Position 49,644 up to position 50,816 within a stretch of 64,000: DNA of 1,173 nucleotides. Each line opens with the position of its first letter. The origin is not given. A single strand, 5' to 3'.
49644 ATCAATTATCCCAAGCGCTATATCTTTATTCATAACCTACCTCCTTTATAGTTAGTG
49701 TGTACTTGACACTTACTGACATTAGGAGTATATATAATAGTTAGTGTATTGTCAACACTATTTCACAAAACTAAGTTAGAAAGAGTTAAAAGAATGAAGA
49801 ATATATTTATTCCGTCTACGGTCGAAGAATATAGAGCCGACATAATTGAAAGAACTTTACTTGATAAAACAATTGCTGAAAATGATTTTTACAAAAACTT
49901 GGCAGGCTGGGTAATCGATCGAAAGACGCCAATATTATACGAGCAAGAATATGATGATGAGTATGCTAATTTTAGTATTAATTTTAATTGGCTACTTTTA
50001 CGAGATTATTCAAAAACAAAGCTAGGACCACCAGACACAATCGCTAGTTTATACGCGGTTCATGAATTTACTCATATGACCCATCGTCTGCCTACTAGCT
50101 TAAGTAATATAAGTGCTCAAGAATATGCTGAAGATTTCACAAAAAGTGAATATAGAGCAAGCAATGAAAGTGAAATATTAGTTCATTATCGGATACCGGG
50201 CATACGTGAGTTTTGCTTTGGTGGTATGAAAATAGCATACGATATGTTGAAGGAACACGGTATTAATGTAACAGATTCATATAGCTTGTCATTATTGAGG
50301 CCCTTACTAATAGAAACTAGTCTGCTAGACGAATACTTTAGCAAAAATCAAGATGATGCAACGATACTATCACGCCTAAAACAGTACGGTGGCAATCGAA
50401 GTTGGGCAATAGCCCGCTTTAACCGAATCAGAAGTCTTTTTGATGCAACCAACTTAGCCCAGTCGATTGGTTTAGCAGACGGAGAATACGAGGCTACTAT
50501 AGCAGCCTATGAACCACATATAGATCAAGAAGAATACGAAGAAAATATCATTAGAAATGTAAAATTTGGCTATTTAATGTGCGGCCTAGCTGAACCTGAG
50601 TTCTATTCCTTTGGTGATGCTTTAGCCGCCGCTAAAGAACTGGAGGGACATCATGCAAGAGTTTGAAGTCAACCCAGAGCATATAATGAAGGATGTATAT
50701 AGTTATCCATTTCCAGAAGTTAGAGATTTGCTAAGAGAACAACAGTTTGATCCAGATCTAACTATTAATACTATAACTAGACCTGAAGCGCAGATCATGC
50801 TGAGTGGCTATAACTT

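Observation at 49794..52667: Uncharacterised three-gene operon (HExxH protein, PLP-fold protein, ADP-ribosylglycohydrolase) that shares operator-covered divergent promoters with the NAD salvage operon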

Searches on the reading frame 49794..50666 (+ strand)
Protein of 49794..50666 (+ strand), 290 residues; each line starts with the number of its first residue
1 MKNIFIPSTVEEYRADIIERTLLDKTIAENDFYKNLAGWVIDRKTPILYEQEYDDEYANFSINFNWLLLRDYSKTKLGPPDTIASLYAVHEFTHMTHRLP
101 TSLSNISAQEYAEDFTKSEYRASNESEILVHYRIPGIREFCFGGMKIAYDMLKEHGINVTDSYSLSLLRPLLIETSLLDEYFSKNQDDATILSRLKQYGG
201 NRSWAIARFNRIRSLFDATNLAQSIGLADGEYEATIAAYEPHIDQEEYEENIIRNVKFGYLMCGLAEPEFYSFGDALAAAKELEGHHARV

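Call 4: search_protein_families(library=pfam, proteins=[window:49794-50666:+], max_evalue=0.01)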
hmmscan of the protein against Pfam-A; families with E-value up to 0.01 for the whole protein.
window:49794-50666:+ (290 aa): 0 families

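Call 5: search_protein_families(library=ncbifam, proteins=[window:49794-50666:+], max_evalue=0.01)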
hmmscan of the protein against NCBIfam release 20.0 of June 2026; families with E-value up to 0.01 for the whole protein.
window:49794-50666:+ (290 aa): 0 families

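Call 9: find_homologous_proteins(query=window:49794-50666:+)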
Query window:49794-50666:+ (290 aa): 95 proteins with E <= 0.001 among 2534 candidates.
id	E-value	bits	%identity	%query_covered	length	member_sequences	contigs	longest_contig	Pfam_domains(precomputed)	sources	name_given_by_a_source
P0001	6.1e-192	654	100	100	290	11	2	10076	-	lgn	-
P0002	1.8e-115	403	58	100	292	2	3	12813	-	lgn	-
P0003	2.6e-110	386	59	100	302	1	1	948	-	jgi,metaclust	metaclust:\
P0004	4.0e-108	379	58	100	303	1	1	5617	-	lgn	-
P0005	3.0e-107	376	58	100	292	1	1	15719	-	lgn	-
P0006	5.0e-107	375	58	100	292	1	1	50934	-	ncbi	-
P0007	3.5e-106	373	57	100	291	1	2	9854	-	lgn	-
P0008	4.8e-106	372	57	100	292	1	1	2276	-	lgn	-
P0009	7.7e-106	371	58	100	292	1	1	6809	-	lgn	-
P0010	1.5e-105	371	57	100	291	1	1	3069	-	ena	-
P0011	1.5e-105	371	58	100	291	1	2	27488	-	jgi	jgi:hypothetical protein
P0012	2.4e-105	370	56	100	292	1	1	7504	-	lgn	-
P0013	7.6e-105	368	58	100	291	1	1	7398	-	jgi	jgi:hypothetical protein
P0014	1.4e-104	367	55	100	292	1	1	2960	-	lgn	-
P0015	9.1e-104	365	56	100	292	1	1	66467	-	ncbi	-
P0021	1.2e-102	361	57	100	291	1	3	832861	-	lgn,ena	-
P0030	1.0e-100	355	56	100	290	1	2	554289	-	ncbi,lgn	-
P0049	4.5e-96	339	55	100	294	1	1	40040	-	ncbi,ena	-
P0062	6.3e-94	332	52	100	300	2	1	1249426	-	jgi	jgi:hypothetical protein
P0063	7.0e-94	332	53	100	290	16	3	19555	-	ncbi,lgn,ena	-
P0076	9.2e-90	319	52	100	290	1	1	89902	-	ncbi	-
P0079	5.8e-89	316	53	93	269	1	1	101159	-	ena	-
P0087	4.1e-85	303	52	100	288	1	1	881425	-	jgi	jgi:hypothetical protein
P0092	3.2e-73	264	44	99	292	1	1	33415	-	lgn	-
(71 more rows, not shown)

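Call 16: find_related_loci(query=A1, collection=genome_contigs, flank=10000)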
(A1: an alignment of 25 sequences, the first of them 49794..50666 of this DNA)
Query A1 (290 aa) in genome_contigs; peptide patterns used: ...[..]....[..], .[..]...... (x = any residue, [..] = any of these).
61 stretches matched a pattern; 4 encode a relative of the query (tblastn E <= 1e-3); 4 distinct loci.
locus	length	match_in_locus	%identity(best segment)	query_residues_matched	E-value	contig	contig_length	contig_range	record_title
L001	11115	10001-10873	55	1-290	2e-103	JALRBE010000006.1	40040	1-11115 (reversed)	MAG: Candidatus Saccharimonadia bacterium isolate HM.17 NODE_6_length_40040_cov_4.351926, whole genome shotgun sequence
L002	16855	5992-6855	53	1-290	5e-102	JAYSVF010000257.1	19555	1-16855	MAG: Acidimicrobiia bacterium isolate GFS_12750 GFS_12750_256, whole genome shotgun sequence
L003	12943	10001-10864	52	1-290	2e-101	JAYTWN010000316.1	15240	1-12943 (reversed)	MAG: Acidimicrobiia bacterium isolate GFS_5804 GFS_5804_315, whole genome shotgun sequence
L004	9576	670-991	63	112-290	3e-8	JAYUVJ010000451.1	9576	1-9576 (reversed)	MAG: Acidimicrobiia bacterium isolate GL124_DN_metabinner_10_sub GL124_DN_metabinner_10_sub_450, whole genome shotgun se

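Call 17: find_encoding_contigs(protein=P0021, flank=8000, max_places=2)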
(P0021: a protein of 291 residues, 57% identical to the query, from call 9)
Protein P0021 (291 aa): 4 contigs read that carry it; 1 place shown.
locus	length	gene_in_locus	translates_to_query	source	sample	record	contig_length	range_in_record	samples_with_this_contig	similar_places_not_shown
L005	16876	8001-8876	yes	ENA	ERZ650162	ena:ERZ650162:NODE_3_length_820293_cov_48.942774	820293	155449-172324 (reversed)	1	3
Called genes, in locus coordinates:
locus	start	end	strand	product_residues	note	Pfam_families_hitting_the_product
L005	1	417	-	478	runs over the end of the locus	PF00006:ATP-synt_ab, PF00306:ATP-synt_ab_C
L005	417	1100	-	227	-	-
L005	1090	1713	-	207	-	-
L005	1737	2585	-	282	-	-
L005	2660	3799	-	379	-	PF00266:Aminotran_5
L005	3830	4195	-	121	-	-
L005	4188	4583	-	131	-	-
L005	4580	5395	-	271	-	PF01026:TatD_DNase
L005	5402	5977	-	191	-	PF01467:CTP_transf_like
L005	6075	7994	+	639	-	PF00795:CN_hydrolase, PF02540:NAD_synthase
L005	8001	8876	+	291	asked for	-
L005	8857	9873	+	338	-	-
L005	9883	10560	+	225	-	PF00293:NUDIX, PF19368:WHD_AraR, PF21906:WHD_NrtR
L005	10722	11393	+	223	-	PF00857:Isochorismatase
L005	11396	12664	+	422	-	PF17767:NAPRTase_N, PF04095:NAPRTase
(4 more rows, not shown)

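Call 18: find_encoding_contigs(protein=P0062, flank=8000, max_places=2)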
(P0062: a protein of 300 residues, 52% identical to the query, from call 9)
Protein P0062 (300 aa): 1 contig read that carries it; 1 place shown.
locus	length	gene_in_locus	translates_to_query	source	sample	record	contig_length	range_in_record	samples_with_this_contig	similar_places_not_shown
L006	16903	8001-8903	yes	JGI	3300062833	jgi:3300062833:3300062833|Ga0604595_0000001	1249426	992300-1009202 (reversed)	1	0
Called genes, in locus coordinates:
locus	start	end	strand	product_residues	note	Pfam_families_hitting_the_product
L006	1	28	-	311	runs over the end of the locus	PF08240:ADH_N, PF00107:ADH_zinc_N, PF13602:ADH_zinc_N_2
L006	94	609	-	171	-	PF00293:NUDIX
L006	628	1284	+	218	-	PF09335:VTT_dom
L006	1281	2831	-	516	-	PF01564:Spermine_synth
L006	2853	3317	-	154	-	PF07681:DoxX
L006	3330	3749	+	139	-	PF13473:Cupredoxin_1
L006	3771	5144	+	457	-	PF01262:AlaDh_PNT_C (weak), PF02737:3HCDH_N (faint), PF02826:2-Hacid_dh_C (faint), PF03446:NAD_binding_2 (faint), PF03721:UDPG_MGDP_dh_N, PF03807:F420_oxidored (faint), PF00984:UDPG_MGDP_dh, PF03720:UDPG_MGDP_dh_C, +1 more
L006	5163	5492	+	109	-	-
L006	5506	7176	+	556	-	-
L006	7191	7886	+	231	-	PF00293:NUDIX, PF19368:WHD_AraR, PF21906:WHD_NrtR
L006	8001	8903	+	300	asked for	-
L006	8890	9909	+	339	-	-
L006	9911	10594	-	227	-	PF00175:NAD_binding_1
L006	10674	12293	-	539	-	-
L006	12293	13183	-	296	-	-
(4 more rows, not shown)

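Call 19: find_encoding_contigs(protein=P0087, flank=8000, max_places=2)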
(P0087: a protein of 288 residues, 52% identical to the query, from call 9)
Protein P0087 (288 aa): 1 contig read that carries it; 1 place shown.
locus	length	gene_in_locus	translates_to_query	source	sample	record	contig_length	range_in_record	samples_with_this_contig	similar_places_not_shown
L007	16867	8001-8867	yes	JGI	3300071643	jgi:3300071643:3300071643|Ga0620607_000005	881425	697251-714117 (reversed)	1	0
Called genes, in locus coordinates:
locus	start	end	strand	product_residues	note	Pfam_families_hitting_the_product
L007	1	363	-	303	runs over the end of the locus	PF01636:APH (weak)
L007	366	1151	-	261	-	PF00293:NUDIX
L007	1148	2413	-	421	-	PF17767:NAPRTase_N, PF04095:NAPRTase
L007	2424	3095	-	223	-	PF00857:Isochorismatase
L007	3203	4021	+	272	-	PF00300:His_Phos_1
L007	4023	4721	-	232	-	PF00106:adh_short, PF13561:adh_short_C2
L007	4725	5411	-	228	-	PF00293:NUDIX, PF19368:WHD_AraR, PF21906:WHD_NrtR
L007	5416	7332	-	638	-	PF00795:CN_hydrolase, PF02540:NAD_synthase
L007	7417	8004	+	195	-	PF01467:CTP_transf_like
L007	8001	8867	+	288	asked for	-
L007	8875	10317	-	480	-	PF00478:IMPDH, PF03060:NMO (faint), PF00571:CBS (weak), PF01070:FMN_dh (faint), PF01645:Glu_synthase (weak)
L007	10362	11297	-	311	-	PF00625:Guanylate_kin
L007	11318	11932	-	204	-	PF05711:TylF, PF13578:Methyltransf_24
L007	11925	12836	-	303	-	PF03706:LPG_synthase_TM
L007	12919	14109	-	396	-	PF07992:Pyr_redox_2, PF00070:Pyr_redox (weak)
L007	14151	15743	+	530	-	PF01565:FAD_binding_4, PF02913:FAD-oxidase_C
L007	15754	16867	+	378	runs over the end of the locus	PF00574:CLP_protease (weak), PF25145:NfeD1b_N, PF01343:Peptidase_S49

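Call 22: find_encoding_contigs(protein=P0030, flank=8000, max_places=2)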
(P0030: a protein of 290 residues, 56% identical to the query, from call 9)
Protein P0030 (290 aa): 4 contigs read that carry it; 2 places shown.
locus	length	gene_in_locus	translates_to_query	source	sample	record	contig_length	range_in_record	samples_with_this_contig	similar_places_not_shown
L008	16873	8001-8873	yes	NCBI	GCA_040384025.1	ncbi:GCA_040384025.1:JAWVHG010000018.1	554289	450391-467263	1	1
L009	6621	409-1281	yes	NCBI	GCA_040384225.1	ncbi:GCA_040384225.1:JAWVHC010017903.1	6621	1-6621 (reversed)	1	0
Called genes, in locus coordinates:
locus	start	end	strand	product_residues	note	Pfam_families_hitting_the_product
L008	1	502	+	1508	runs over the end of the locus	PF00512:HisKA, PF02518:HATPase_c, PF00072:Response_reg, PF08448:PAS_4 (weak), PF08448:PAS_4, PF08447:PAS_3, PF00512:HisKA, PF02518:HATPase_c, +6 more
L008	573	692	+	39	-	-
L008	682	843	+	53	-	-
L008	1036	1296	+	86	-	-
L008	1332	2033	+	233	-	PF00072:Response_reg, PF00486:Trans_reg_C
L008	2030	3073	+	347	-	PF00512:HisKA, PF02518:HATPase_c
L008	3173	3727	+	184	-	-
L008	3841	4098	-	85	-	-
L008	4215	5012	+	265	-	-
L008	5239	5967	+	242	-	PF13529:Peptidase_C39_2 (faint)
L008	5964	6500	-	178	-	PF05014:Nuc_deoxyrib_tr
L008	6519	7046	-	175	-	-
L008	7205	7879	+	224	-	PF00293:NUDIX, PF19368:WHD_AraR, PF21906:WHD_NrtR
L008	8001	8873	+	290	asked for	-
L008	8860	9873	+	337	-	-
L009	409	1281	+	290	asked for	-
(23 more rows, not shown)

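Call 23: find_encoding_contigs(protein=P0092, flank=8000, max_places=2)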
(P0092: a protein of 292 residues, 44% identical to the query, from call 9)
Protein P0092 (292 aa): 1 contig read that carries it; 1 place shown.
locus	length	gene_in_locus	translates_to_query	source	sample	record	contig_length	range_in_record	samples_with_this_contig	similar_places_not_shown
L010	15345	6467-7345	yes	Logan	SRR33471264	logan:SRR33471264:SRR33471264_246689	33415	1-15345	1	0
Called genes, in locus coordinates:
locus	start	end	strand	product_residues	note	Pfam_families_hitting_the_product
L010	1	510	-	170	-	?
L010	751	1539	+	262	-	-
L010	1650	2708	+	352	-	-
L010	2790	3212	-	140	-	PF11964:SpoIIAA-like (weak)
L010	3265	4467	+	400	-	-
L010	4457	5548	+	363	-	PF00348:polyprenyl_synt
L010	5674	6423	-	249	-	PF03291:mRNA_G-N7_MeTrfase, PF06325:PrmA (weak), PF03848:TehB (weak), PF13489:Methyltransf_23 (weak), PF05175:MTS (weak), PF08242:Methyltransf_12 (weak), PF13649:Methyltransf_25, PF13847:Methyltransf_31 (weak), +1 more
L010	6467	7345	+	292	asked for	-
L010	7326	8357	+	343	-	-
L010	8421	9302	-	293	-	PF01636:APH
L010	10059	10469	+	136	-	-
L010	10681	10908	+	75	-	-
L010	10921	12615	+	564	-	PF00733:Asn_synthase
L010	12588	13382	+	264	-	PF13471:Transglut_core3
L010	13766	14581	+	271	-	PF14028:Lant_dehydr_C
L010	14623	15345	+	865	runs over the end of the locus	PF04738:Lant_dehydr_N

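Call 24: find_encoding_contigs(protein=P0079, flank=8000, max_places=2)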
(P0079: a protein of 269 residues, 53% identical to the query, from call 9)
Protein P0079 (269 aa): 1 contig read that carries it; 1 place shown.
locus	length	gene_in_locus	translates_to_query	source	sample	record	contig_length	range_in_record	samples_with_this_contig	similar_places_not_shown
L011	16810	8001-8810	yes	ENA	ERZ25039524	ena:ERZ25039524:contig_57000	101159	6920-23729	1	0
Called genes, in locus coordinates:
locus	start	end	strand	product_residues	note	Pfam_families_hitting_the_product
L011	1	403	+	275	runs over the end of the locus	-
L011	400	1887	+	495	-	-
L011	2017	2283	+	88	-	-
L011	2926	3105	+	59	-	-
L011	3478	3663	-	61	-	PF04264:YceI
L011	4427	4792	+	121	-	PF13292:DXP_synthase_N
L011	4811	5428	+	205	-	-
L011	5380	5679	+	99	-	PF02780:Transketolase_C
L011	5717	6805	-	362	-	PF00296:Bac_luciferase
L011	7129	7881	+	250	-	PF08241:Methyltransf_11, PF08242:Methyltransf_12 (weak), PF13649:Methyltransf_25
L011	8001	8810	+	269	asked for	-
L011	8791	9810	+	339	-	-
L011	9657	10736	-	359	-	PF10604:Polyketide_cyc2 (faint), PF08327:AHSA1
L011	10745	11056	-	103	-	PF12840:HTH_20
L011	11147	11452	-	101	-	-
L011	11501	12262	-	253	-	PF00881:Nitroreductase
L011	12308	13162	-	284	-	PF13340:DUF4096, PF01609:DDE_Tnp_1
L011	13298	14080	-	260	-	PF01695:IstB_IS21, PF00308:Bac_DnaA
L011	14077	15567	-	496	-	PF00665:rve, PF22483:Mu-transpos_C_2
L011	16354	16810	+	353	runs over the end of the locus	-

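Call 25: predict_structure(alignment_id=A1)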
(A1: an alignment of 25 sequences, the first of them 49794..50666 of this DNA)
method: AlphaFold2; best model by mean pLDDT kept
length: 290 residues; sequences in the alignment: 25
mean_pLDDT: 91.1   pTM: 0.91
mean pLDDT of the five models: 91.1, 87.8, 87.6, 87.5, 87.4
residues with pLDDT >= 90: 213; 70-90: 63; 50-70: 14; < 50: 0
segments of 3 or more residues with pLDDT < 50: none
pLDDT, mean of each block of 10 residues (from residue 1): 95 97 97 98 94 66 79 93 96 93 91 94 96 94 89 89 95 93 91 91 91 81 89 98 97 93 88 93 82
secondary structure, 60 per line:
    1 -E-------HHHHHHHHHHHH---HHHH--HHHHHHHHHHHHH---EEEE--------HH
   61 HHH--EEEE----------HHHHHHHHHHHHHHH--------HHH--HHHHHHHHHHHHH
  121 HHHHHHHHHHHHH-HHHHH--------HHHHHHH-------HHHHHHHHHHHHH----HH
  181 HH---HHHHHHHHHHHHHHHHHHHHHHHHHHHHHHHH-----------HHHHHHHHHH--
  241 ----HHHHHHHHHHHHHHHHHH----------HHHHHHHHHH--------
elements in order: H10-21 H25-28 H31-43 E47-50 H59-63 E66-69 H80-94 H108-133 H135-139 H148-154 H162-174 H179-182 H186-217 H229-238 H245-262 H273-282

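Call 34: search_solved_structures(query=A1, max_evalue=10, show_alignments=2)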
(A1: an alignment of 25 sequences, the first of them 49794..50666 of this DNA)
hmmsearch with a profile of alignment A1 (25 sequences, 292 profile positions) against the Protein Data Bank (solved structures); distinct sequences matched with E-value up to 10: 4.
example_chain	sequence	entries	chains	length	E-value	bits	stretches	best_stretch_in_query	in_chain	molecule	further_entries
9y6s_8H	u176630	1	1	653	0.052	16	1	145-244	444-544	Dynein regulatory complex protein 9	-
2qqc_B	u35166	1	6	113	1.2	11.5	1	234-274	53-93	Pyruvoyl-dependent arginine decarboxylase subunit alpha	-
2qqd_B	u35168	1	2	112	1.4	11.3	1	234-274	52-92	Pyruvoyl-dependent arginine decarboxylase (EC 4.1.1.19) (PvlArgDC)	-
1mt1_B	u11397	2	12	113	1.4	11.2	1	234-274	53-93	PYRUVOYL-DEPENDENT ARGININE DECARBOXYLASE ALPHA CHAIN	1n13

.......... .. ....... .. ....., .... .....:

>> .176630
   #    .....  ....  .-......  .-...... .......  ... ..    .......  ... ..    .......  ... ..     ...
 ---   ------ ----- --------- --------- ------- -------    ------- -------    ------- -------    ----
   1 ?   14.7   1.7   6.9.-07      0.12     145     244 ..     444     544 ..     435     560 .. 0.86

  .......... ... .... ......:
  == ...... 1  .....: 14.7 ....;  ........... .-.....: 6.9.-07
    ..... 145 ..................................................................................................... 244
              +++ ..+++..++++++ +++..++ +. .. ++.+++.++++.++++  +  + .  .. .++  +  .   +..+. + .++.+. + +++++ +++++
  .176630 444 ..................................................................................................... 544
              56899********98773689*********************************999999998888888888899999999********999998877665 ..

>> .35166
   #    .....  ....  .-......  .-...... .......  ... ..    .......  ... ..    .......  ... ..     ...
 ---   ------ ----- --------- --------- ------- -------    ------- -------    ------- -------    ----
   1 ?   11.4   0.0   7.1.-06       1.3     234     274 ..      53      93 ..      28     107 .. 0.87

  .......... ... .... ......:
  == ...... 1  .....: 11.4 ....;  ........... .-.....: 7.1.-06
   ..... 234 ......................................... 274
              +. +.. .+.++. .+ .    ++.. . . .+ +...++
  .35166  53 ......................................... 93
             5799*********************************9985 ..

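Call 42: find_encoding_contigs(protein=P0002, flank=8000, max_places=3)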
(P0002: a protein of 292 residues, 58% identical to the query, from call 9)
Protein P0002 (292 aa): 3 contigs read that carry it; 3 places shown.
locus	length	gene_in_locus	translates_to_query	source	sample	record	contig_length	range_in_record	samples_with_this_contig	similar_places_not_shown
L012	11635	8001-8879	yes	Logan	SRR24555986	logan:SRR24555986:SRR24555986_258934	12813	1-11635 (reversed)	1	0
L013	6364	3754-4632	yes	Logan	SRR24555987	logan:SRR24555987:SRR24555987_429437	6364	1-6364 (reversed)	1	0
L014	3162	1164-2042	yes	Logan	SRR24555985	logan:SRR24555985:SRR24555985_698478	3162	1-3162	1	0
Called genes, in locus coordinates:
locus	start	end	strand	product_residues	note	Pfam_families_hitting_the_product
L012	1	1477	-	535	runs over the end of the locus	PF00006:ATP-synt_ab, PF00306:ATP-synt_ab_C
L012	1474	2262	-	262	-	-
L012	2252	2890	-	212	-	-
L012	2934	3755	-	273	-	-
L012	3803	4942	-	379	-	PF00155:Aminotran_1_2, PF00266:Aminotran_5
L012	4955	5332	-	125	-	-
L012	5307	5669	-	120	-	-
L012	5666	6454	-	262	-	PF01026:TatD_DNase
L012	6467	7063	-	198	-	PF01467:CTP_transf_like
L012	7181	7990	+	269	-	PF02540:NAD_synthase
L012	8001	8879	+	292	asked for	-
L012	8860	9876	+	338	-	-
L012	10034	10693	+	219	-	PF00293:NUDIX, PF19368:WHD_AraR, PF21906:WHD_NrtR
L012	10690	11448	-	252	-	PF01978:TrmB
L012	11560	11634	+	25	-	?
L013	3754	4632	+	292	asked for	-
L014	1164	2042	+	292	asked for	-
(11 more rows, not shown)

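Call 43: find_encoding_contigs(protein=P0015, flank=8000, max_places=2)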
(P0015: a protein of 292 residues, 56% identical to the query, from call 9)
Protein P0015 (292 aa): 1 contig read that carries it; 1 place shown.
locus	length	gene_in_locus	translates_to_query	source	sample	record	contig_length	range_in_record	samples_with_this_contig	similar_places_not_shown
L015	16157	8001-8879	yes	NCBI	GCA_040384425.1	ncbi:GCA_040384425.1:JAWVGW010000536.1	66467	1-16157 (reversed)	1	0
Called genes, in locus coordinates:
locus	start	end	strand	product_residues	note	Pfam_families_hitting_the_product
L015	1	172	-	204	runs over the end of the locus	-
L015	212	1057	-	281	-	-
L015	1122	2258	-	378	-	PF00266:Aminotran_5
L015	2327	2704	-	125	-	-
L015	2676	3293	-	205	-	-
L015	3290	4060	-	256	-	PF01026:TatD_DNase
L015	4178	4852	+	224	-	PF04973:NMN_transporter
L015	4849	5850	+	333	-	PF13521:AAA_28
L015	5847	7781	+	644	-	PF00795:CN_hydrolase, PF02540:NAD_synthase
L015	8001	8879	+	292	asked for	-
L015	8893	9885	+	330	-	-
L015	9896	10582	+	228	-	PF00293:NUDIX, PF19368:WHD_AraR, PF21906:WHD_NrtR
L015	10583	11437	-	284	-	PF00300:His_Phos_1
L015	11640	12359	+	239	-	PF00857:Isochorismatase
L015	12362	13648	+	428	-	PF17767:NAPRTase_N, PF04095:NAPRTase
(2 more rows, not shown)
